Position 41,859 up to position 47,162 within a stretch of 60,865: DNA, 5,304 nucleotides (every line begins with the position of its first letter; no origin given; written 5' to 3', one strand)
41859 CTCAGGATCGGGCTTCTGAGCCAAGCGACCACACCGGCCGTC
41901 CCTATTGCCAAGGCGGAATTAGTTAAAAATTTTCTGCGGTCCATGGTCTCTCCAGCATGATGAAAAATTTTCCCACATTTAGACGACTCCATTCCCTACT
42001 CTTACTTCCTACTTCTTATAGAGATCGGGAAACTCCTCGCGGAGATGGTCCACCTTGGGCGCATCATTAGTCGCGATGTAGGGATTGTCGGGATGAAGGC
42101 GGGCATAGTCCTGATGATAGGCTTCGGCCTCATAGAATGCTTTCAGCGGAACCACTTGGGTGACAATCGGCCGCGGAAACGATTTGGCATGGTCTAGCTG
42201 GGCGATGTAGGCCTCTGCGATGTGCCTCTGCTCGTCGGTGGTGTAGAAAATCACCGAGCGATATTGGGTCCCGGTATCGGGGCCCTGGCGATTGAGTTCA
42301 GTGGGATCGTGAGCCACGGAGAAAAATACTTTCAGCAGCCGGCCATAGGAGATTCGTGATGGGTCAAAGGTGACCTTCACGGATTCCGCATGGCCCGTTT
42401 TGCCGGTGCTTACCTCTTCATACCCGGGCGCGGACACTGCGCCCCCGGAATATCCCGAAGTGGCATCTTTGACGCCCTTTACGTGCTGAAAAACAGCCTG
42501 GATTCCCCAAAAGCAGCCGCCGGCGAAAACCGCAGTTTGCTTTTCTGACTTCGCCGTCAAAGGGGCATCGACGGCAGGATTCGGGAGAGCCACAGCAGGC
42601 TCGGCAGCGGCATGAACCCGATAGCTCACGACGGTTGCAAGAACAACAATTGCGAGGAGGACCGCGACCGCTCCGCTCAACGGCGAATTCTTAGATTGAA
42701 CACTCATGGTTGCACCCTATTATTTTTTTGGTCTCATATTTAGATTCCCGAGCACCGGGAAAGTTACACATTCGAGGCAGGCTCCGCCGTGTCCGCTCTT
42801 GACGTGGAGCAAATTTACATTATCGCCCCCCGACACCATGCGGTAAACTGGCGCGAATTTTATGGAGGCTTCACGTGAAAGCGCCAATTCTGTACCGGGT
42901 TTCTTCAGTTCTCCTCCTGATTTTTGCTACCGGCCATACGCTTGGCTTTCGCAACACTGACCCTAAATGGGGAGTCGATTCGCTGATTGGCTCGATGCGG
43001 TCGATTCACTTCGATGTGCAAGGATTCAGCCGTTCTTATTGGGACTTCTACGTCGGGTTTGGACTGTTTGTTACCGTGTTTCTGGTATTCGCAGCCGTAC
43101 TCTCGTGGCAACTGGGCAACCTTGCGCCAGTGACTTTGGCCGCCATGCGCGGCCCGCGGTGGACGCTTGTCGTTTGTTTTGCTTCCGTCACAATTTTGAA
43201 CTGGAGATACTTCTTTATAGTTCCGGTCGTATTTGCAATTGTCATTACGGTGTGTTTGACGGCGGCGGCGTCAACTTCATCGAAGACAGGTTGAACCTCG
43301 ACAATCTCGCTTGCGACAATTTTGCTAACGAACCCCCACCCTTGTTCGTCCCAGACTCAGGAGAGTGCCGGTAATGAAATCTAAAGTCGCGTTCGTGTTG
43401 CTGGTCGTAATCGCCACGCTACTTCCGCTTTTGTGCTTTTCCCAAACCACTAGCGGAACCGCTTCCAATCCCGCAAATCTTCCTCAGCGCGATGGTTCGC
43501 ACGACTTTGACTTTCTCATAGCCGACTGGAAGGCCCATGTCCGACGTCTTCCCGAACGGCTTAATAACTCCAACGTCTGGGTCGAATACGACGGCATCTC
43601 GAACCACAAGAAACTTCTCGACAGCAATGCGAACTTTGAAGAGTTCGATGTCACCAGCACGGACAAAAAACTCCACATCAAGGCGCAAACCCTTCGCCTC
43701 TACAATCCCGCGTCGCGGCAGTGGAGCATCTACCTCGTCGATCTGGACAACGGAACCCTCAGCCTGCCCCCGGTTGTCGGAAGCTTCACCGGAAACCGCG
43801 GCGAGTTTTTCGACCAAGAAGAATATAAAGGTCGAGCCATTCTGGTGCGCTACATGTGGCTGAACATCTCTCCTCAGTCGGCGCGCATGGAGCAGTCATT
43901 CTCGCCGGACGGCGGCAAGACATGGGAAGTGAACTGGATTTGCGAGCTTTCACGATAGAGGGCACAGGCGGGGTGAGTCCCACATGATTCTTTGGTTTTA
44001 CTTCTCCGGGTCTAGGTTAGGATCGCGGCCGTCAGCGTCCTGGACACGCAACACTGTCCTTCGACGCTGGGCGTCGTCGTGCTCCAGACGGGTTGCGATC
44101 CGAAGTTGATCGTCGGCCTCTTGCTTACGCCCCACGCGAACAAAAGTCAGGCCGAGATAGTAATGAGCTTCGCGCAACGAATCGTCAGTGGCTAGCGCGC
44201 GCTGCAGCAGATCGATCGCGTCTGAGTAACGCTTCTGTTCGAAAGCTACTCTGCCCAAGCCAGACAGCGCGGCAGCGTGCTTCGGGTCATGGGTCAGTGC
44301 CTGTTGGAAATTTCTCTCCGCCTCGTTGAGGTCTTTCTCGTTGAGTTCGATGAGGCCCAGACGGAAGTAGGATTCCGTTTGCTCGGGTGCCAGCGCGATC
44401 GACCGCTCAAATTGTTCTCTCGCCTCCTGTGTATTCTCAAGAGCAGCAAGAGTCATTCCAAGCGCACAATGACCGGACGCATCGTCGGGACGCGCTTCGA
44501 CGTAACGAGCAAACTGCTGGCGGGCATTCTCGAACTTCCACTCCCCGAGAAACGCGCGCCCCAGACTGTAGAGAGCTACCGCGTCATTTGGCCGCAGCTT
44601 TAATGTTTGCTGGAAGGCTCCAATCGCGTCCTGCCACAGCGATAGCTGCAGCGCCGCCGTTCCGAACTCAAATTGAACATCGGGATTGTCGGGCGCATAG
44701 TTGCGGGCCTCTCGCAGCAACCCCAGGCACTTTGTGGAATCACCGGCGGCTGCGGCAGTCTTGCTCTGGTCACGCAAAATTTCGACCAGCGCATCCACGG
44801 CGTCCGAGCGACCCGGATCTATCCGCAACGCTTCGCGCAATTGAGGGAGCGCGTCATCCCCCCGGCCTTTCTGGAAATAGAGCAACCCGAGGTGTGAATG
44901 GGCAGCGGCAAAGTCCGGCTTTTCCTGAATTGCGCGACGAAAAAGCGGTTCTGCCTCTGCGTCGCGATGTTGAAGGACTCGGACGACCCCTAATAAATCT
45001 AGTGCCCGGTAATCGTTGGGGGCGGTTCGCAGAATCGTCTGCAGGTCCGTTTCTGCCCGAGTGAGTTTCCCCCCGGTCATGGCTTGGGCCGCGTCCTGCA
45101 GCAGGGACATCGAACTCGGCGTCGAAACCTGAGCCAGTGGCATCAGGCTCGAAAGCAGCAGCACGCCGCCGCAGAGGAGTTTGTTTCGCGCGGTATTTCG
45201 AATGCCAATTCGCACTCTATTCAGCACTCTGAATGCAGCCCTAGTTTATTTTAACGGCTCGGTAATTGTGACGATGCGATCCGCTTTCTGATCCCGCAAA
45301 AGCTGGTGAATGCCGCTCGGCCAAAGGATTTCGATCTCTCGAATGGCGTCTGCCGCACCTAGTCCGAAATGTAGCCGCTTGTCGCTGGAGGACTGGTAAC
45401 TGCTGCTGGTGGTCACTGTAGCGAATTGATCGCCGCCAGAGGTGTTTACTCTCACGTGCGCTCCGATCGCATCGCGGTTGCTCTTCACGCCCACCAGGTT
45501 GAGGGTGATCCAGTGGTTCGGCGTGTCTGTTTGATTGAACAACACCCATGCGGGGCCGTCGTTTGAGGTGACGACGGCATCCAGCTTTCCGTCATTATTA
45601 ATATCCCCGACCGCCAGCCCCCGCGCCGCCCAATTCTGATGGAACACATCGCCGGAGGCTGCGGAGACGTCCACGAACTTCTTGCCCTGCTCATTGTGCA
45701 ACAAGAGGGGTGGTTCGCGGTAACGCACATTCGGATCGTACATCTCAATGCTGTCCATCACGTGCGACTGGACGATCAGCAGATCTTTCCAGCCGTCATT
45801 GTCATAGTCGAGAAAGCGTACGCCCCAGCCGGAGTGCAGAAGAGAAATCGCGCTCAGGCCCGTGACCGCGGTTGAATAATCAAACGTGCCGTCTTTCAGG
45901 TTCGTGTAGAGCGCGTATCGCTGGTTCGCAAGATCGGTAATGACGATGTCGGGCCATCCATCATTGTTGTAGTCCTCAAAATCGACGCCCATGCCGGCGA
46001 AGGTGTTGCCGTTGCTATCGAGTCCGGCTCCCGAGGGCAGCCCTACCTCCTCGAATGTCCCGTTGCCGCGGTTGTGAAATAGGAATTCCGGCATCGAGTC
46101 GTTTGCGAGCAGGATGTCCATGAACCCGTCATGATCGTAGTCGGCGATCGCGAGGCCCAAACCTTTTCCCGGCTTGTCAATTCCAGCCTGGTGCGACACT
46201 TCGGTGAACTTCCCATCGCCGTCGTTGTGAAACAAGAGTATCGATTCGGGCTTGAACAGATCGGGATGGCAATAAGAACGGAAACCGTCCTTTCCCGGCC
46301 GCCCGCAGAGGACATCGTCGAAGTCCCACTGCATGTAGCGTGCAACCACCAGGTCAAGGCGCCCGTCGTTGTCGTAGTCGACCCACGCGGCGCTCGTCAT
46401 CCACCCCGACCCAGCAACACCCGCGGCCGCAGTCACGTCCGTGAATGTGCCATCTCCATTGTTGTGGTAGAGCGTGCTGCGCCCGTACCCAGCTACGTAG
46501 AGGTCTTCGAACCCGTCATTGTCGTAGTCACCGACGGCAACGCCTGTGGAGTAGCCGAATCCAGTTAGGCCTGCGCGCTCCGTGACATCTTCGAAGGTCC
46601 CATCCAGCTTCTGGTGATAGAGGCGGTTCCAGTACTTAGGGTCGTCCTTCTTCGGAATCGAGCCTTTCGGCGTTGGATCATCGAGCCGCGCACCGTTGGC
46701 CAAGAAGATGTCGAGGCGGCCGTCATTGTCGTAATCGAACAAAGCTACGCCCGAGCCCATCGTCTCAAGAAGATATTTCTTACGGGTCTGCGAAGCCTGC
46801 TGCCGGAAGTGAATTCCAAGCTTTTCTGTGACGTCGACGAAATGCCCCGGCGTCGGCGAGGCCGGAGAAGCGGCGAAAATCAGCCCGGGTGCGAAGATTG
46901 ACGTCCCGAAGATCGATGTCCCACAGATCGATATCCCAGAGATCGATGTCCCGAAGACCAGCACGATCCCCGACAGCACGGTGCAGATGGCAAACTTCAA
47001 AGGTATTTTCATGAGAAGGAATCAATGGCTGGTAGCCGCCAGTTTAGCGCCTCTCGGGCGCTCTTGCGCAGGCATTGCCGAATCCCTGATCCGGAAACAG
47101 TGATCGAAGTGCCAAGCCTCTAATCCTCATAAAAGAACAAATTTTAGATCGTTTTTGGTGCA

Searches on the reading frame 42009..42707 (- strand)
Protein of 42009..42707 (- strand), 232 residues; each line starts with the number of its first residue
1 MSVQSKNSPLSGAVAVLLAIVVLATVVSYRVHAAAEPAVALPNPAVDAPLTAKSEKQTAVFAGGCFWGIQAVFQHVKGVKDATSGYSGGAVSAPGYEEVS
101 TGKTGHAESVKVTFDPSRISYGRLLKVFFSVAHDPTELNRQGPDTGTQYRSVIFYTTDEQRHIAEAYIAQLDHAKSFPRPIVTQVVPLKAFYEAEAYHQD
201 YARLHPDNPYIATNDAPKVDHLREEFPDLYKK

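Call 65: search_protein_families(library=pfam, proteins=[window:42009-42707:-], max_evalue=0.00001)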
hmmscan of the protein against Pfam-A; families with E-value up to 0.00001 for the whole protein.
window:42009-42707:- (232 aa): 1 family
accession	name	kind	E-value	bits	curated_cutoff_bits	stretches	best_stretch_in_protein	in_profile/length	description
PF01625.27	PMSR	-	1.4e-61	207.7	23.7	1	58-210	1-151/153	Peptide methionine sulfoxide reductase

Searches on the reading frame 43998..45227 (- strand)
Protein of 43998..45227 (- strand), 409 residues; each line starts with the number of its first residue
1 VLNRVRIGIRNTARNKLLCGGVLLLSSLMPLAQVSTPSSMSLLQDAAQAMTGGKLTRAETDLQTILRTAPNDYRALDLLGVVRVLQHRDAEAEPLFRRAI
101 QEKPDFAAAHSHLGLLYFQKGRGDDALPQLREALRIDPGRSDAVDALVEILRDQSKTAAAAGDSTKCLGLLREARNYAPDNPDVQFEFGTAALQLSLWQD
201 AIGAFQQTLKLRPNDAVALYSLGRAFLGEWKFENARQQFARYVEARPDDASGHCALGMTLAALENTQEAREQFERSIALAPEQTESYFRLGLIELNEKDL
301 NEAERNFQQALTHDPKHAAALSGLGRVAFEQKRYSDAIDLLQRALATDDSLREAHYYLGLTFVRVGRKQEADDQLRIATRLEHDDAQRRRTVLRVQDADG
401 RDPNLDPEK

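Call 64: search_protein_families(library=pfam, proteins=[window:43998-45227:-], max_evalue=0.00001)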
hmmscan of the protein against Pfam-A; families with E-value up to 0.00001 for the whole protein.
window:43998-45227:- (409 aa): 22 families
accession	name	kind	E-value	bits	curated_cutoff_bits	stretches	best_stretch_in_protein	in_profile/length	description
PF07719.23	TPR_2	-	1.1e-41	137.9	27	0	285-317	2-34/34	Tetratricopeptide repeat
PF13432.12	TPR_16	-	1.9e-36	124.5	32.7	3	299-348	12-61/65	Tetratricopeptide repeat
PF00515.34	TPR_1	-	2.1e-36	122.7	27.8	0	285-317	2-34/34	Tetratricopeptide repeat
PF13414.12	TPR_11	-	6.6e-29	99.8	26.8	0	325-366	1-42/42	TPR repeat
PF14559.12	TPR_19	-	6.9e-29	100.4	25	2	297-350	4-57/68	Tetratricopeptide repeat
PF13431.12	TPR_17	-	1.3e-25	87.9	24.4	0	307-338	2-33/34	Tetratricopeptide repeat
PF13424.12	TPR_12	-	3.7e-24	85.2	30.1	1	286-347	5-74/77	Tetratricopeptide repeat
PF23914.1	TPR_CcmH_CycH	-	7.7e-22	78.3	42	1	244-345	44-148/158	Cytochrome c-type biogenesis protein H TPR domain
PF13428.12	TPR_14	-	1.1e-21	75.5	23.5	0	255-291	6-42/44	Tetratricopeptide repeat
PF13181.12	TPR_8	-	2.8e-21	74.2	25.7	0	285-317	2-34/34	Tetratricopeptide repeat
PF12895.13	ANAPC3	-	3.7e-13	50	27.2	0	300-374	5-78/82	Anaphase-promoting complex, cyclosome, subunit 3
PF13174.12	TPR_6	-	1.1e-12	48.1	26.3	0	285-316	1-32/33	Tetratricopeptide repeat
PF24575.1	TPR_Slam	-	4.3e-11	43.6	35.2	0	323-374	52-103/104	Surface lipoprotein assembly modifier, N-terminal TPR repeats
PF13176.12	TPR_7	-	1.4e-10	40.8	27.9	0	320-352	1-35/36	Tetratricopeptide repeat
PF13374.12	TPR_10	-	1.5e-10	41.2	27.5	0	318-346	2-30/42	Tetratricopeptide repeat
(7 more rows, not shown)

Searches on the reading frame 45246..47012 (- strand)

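Call 64: search_protein_families(library=pfam, proteins=[window:45246-47012:-], max_evalue=0.00001)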
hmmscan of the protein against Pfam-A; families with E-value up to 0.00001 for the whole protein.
window:45246-47012:- (588 aa): 3 families
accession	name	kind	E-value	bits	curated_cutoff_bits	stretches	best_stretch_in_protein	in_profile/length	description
PF13517.12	FG-GAP_3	-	2.7e-57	191.7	26.9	5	162-223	1-61/61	FG-GAP-like repeat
PF07593.17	UnbV_ASPIC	-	8.3e-21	74.1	23.4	1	515-582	1-68/68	ASPIC and UnbV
PF01839.29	FG-GAP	-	1.8e-18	66.4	22.1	0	464-491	3-37/37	FG-GAP repeat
